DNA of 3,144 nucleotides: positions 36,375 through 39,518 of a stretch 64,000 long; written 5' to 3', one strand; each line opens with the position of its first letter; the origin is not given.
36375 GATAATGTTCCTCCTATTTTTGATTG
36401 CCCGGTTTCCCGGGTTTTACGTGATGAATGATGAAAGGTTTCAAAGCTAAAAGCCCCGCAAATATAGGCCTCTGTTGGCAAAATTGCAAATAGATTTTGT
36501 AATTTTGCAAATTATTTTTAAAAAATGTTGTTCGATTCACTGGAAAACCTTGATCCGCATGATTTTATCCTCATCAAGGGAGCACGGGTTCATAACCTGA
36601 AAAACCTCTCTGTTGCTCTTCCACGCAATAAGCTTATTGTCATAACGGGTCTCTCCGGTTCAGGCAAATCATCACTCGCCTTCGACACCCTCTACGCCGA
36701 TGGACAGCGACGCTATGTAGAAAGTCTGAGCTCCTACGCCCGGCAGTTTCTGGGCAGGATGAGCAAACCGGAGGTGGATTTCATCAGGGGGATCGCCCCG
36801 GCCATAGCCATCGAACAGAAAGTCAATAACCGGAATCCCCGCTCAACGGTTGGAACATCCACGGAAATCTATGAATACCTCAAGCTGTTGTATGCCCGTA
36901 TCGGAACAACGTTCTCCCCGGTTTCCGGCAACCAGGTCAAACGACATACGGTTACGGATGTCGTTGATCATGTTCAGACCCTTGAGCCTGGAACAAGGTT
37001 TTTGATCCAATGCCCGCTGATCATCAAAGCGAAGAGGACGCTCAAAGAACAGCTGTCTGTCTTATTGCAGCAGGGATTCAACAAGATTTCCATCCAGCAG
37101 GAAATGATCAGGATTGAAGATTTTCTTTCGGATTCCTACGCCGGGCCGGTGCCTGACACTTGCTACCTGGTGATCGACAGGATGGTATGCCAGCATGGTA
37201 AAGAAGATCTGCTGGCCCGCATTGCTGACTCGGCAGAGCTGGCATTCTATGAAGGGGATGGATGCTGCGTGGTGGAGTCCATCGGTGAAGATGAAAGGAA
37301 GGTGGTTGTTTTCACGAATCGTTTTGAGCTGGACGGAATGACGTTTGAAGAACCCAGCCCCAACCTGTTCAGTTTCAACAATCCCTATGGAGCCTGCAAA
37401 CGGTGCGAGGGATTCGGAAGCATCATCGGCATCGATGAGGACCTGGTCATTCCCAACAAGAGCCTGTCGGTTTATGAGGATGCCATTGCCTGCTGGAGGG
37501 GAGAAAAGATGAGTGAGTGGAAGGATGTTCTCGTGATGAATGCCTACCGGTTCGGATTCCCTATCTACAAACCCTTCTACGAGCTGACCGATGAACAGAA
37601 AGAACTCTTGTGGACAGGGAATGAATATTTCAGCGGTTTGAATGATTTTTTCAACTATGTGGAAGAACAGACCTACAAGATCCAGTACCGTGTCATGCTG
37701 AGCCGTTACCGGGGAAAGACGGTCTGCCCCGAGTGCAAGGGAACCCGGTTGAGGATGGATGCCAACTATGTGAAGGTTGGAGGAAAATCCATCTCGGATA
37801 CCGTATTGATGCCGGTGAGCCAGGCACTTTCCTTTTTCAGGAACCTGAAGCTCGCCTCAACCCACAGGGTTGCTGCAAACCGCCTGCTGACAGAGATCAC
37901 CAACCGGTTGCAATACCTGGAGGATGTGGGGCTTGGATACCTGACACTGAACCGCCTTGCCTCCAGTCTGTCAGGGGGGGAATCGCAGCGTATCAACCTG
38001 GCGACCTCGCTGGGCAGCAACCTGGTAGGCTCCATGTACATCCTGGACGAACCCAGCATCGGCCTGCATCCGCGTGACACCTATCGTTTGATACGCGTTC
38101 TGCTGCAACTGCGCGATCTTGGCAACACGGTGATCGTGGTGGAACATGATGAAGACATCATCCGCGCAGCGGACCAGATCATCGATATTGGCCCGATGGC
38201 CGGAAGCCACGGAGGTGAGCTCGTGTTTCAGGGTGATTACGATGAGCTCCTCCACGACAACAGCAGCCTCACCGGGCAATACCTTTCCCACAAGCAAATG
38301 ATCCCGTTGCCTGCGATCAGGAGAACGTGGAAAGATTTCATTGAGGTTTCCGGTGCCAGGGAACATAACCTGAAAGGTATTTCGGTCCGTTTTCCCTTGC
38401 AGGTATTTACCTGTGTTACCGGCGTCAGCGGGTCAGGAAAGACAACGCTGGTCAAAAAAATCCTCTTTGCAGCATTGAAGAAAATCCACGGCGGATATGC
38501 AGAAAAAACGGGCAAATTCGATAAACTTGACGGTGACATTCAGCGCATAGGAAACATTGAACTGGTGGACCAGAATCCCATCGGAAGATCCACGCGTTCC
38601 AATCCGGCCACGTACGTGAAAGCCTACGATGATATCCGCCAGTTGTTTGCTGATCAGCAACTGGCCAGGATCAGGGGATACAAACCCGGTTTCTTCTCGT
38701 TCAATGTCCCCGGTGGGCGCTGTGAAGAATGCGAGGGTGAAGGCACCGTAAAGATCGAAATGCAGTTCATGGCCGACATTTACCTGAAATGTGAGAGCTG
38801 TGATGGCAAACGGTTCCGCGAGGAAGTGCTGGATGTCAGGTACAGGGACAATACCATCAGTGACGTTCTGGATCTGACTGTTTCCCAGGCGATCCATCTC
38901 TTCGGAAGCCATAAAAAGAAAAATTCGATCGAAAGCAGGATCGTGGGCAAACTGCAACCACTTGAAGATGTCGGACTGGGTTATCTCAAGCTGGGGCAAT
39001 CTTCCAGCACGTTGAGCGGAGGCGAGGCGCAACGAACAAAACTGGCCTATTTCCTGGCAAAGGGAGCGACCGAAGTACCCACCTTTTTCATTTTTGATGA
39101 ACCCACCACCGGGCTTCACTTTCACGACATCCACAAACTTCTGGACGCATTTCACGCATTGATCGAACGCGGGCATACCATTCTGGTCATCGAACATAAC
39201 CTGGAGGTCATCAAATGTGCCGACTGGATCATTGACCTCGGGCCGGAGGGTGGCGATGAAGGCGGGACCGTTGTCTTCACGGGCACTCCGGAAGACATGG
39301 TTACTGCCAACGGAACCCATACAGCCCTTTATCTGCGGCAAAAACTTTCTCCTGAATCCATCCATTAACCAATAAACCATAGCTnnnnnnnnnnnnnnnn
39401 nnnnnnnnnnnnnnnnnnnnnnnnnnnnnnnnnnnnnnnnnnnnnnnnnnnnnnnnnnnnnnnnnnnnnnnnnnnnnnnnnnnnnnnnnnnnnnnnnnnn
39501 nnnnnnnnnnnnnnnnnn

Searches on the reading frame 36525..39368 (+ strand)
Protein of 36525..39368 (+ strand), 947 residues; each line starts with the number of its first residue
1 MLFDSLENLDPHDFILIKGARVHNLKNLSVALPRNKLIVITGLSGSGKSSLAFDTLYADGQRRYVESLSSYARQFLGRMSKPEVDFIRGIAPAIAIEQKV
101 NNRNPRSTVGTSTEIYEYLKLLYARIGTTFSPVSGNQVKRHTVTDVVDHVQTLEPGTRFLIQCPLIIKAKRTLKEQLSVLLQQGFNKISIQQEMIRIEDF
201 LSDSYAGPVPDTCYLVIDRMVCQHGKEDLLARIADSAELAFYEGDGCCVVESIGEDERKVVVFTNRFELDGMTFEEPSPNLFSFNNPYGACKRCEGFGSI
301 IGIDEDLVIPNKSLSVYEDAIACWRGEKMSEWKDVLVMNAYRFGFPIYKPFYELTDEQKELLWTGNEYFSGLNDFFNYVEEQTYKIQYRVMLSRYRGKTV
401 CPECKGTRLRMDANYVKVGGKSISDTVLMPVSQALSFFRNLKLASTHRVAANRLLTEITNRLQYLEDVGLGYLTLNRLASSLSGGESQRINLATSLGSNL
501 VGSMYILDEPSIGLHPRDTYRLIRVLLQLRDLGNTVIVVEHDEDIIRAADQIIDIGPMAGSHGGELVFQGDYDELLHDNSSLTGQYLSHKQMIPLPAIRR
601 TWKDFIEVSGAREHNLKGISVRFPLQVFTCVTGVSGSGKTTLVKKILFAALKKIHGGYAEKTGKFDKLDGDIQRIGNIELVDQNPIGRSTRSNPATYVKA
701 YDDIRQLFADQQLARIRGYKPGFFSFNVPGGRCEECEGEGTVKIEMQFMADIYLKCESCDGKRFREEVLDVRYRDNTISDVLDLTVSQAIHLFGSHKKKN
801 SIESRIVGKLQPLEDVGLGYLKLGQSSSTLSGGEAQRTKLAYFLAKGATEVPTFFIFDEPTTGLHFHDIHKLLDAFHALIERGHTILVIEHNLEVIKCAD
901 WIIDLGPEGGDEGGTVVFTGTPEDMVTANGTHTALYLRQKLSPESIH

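Call 98: search_protein_families(library=pfam, proteins=[window:36525-39368:+], max_evalue=0.00001)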
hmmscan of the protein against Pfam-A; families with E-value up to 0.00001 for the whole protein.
window:36525-39368:+ (947 aa): 9 families
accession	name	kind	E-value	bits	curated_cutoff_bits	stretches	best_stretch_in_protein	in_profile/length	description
PF00005.33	ABC_tran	-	2.6e-20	73.8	25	0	410-510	36-135/137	ABC transporter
PF17760.6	UvrA_inter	-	1.1e-15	57.9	23.3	1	142-251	2-106/109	UvrA interaction domain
PF02463.25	SMC_N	-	4.2e-13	49.7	40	0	792-903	99-209/220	RecF/RecN/SMC N terminal domain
PF13304.12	AAA_21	-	6.8e-12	46.5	27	0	477-539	233-296/304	AAA domain, putative AbiEii toxin, Type IV TA system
PF17755.6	UvrA_DNA-bind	-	1.9e-11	44.6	23.2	1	304-368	1-65/110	UvrA DNA-binding domain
PF13191.12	AAA_16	-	1.5e-08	35.7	32.6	0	630-668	28-63/167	AAA ATPase domain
PF13555.12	AAA_29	-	1.9e-06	28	27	0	618-643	14-39/61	P-loop containing region of AAA domain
PF20703.3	nSTAND1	-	3.3e-06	27.4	27.1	0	21-53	19-51/379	Novel STAND NTPase 1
PF13476.12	AAA_23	-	3.7e-06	28.2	27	0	628-675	21-68/201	AAA domain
